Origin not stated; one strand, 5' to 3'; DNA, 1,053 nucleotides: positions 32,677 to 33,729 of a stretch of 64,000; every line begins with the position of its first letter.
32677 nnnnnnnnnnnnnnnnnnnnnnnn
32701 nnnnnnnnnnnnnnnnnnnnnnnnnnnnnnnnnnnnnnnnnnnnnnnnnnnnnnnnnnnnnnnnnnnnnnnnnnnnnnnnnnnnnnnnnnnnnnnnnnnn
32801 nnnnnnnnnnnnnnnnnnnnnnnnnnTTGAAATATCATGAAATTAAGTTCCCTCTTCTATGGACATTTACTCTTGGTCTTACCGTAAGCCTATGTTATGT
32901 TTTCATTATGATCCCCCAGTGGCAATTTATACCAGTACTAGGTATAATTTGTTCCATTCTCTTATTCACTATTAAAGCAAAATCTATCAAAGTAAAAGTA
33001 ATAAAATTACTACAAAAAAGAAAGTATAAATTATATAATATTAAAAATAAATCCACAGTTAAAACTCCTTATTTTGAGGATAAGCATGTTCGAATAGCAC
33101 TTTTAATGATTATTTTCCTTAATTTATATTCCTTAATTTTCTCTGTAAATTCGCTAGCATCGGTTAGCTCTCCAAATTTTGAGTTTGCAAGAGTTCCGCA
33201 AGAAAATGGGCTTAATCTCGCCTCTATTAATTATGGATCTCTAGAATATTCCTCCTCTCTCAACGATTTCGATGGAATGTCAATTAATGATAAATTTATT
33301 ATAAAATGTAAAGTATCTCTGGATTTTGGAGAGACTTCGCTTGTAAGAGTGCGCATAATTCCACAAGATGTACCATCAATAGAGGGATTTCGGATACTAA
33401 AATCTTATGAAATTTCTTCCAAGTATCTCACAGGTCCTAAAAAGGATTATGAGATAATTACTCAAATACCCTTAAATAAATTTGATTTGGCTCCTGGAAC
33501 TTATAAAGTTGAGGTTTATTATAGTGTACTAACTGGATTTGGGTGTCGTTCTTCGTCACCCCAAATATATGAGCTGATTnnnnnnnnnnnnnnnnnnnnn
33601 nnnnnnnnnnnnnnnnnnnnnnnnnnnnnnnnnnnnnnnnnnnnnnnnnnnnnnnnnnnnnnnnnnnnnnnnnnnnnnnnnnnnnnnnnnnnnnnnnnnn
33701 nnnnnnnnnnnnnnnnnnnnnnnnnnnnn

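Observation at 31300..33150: The giant ectodomain is fused to its own ~15-helix polytopic membrane domain rather than a signal peptide or single anchor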

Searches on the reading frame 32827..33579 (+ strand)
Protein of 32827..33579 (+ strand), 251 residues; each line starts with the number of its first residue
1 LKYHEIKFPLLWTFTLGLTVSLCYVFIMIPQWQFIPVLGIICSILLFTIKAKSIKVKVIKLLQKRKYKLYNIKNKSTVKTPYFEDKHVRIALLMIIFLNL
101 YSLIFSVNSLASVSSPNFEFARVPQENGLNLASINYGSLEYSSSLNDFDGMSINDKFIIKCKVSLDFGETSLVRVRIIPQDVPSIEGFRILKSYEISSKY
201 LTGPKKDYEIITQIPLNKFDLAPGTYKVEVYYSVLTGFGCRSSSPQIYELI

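Call 28: find_related_loci(query=A2, collection=genome_contigs, flank=10000)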
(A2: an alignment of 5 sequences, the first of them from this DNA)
Query A2 (251 aa) in genome_contigs; peptide patterns used: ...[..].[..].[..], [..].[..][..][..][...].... (x = any residue, [..] = any of these).
561 stretches matched a pattern; 5 encode a relative of the query (tblastn E <= 1e-3); 5 distinct loci.
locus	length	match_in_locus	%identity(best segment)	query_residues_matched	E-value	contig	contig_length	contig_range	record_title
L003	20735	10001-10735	49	3-251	7e-75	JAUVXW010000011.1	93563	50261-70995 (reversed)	MAG: Promethearchaeota archaeon isolate CSMAG_1226 CSMAG_1226_k141_1189602_length_93563_cov_22.9896, whole genome shotgu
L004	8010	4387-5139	50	1-251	9e-74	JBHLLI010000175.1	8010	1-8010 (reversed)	MAG: Candidatus Hermodarchaeota archaeon isolate DZ1M.434 DZ1M.434@41545, whole genome shotgun sequence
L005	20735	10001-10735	45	2-250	1e-67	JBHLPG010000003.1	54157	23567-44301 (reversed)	MAG: Promethearchaeota archaeon isolate DZ3S.51 DZ3S.51@1247, whole genome shotgun sequence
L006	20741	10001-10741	40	3-250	4e-58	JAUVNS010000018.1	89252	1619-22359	MAG: Promethearchaeota archaeon isolate CSMAG_616 CSMAG_616_k141_200279_length_89252_cov_15.1361, whole genome shotgun s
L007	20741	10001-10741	40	3-250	6e-58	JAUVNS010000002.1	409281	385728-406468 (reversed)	MAG: Promethearchaeota archaeon isolate CSMAG_616 CSMAG_616_k141_2043487_length_409281_cov_15.7397, whole genome shotgun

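Call 80: find_related_loci(query=A2, collection=viral_contigs, flank=5000)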
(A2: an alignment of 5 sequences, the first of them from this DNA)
Query A2 (251 aa) in viral_contigs; peptide patterns used: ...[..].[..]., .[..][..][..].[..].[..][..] (x = any residue, [..] = any of these).
436 stretches matched a pattern, but none encodes a relative of the query by tblastn (E <= 1e-3).

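Call 81: find_related_loci(query=A2, collection=metagenome_contigs, flank=10000)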
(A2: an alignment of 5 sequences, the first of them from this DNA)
Query A2 (251 aa) in metagenome_contigs; peptide patterns used: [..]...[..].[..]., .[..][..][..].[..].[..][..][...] (x = any residue, [..] = any of these).
600 stretches matched a pattern (row limit reached: there are more); 1 encode a relative of the query (tblastn E <= 1e-3); 1 distinct loci.
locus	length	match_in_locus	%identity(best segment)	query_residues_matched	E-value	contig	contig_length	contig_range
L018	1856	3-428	42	12-157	5e-32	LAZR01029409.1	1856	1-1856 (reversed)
